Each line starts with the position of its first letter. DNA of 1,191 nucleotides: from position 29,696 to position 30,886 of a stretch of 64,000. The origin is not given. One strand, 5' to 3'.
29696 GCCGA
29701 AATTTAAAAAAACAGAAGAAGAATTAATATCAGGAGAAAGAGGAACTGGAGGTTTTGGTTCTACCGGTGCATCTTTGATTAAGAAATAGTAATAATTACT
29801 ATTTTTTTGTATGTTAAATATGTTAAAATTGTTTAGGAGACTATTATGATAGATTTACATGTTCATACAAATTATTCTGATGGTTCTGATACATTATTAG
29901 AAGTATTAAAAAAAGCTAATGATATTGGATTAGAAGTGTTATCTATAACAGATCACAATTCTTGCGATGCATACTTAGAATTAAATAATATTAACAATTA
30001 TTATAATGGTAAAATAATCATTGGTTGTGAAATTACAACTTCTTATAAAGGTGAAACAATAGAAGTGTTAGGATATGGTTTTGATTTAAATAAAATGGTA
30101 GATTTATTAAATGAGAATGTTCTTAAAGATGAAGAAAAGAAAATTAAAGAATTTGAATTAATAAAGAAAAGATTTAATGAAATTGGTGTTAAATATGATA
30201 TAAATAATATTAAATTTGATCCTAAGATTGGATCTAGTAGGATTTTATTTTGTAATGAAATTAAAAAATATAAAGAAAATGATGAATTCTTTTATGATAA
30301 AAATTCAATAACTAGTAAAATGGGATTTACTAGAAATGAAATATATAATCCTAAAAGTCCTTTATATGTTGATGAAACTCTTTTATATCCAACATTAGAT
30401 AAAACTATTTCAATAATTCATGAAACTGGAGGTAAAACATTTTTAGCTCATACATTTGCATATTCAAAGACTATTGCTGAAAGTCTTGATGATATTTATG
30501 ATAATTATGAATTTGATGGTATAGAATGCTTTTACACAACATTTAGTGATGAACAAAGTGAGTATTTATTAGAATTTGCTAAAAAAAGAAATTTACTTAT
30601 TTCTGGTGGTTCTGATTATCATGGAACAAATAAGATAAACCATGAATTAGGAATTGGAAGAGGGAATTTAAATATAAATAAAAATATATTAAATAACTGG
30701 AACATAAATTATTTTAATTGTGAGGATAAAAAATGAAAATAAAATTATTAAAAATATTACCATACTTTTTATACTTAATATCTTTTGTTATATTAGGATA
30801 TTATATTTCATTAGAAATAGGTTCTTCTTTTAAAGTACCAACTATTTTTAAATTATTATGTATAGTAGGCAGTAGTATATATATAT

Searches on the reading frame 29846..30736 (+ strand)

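Call 6: search_protein_families(library=pfam, proteins=[window:29846-30736:+], max_evalue=0.01)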
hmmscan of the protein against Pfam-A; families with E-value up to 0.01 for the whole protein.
window:29846-30736:+ (296 aa): 1 family
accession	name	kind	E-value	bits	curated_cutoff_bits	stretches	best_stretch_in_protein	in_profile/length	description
PF02811.25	PHP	-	2e-11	44.9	26.4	1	3-110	1-71/164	PHP domain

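Call 9: search_protein_families(library=ncbifam, proteins=[window:29846-30736:+], max_evalue=0.1)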
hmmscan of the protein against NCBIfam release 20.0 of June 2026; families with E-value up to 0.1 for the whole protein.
window:29846-30736:+ (296 aa): 19 families
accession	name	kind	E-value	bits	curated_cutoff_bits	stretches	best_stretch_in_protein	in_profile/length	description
NF047791.1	RNaseRnm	equivalog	7.6e-25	87.7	375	2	2-116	3-117/275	RNase RNM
NF041577.1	nside_bi_sphtase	equivalog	2.8e-23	82.5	400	1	2-270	4-261/276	3',5'-nucleoside bisphosphate phosphatase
NF041661.1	Cycl_ph_dihydrol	equivalog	1.5e-14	54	500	2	3-80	1-80/259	phosphoribosyl 1,2-cyclic phosphate 1,2-diphosphodiesterase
NF038032.1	CehA_McbA_metalo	domain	8.5e-13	48.4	80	2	2-67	5-71/315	CehA/McbA family metallohydrolase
NF045780.1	TrlF_fam_ATP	equivalog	4e-08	32.5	350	1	3-175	9-194/944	TrlF family AAA-like ATPase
NF005298.0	PRK06826.1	equivalog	2.9e-07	28.6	1260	1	2-73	6-79/1151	DNA polymerase III subunit alpha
NF004981.0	PRK06361.1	equivalog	5.4e-07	29.2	117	1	1-64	1-72/217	histidinol phosphate phosphatase domain-containing protein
NF006251.0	PRK08392.1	equivalog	1.1e-06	28.3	212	1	1-54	1-51/216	hypothetical protein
NF005928.0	PRK07945.1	equivalog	1.3e-05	24.7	250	1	3-38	101-136/337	PHP domain-containing protein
TIGR00594.1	polc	superfamily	2.1e-05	22.8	434.35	1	2-65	2-67/1022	DNA polymerase III subunit alpha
TIGR01856.1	hisJ_fam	subfamily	6e-05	22.9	90.2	1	2-40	1-40/252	histidinol-phosphatase HisJ family protein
TIGR01405.1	polC_Gram_pos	equivalog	6.3e-05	20.8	1043.45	1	2-65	105-170/1211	DNA polymerase III subunit alpha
NF004226.0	PRK05673.1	equivalog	7.6e-05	20.8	1002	1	2-68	7-75/1146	DNA polymerase III subunit alpha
NF006702.0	PRK09248.1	domain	9.6e-05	22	264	1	2-38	5-42/246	PHP domain-containing protein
NF001688.0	PRK00448.1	equivalog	0.00011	19.9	873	1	2-69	339-408/1445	PolC-type DNA polymerase III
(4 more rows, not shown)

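Call 10: search_protein_families(library=padloc, proteins=[window:29846-30736:+], max_evalue=0.1)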
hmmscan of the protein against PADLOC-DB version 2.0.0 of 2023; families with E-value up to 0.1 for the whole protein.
window:29846-30736:+ (296 aa): 0 families

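Call 11: search_protein_families(library=phrogs, proteins=[window:29846-30736:+], max_evalue=0.1)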
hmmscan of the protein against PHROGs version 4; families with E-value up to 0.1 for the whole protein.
window:29846-30736:+ (296 aa): 2 families
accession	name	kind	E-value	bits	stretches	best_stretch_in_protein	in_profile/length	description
phrog_7513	-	unknown function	5.1e-11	43.1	1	3-66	13-78/461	-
phrog_405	-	DNA, RNA and nucleotide metabolism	3e-07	29.7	1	2-71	45-116/1190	DNA polymerase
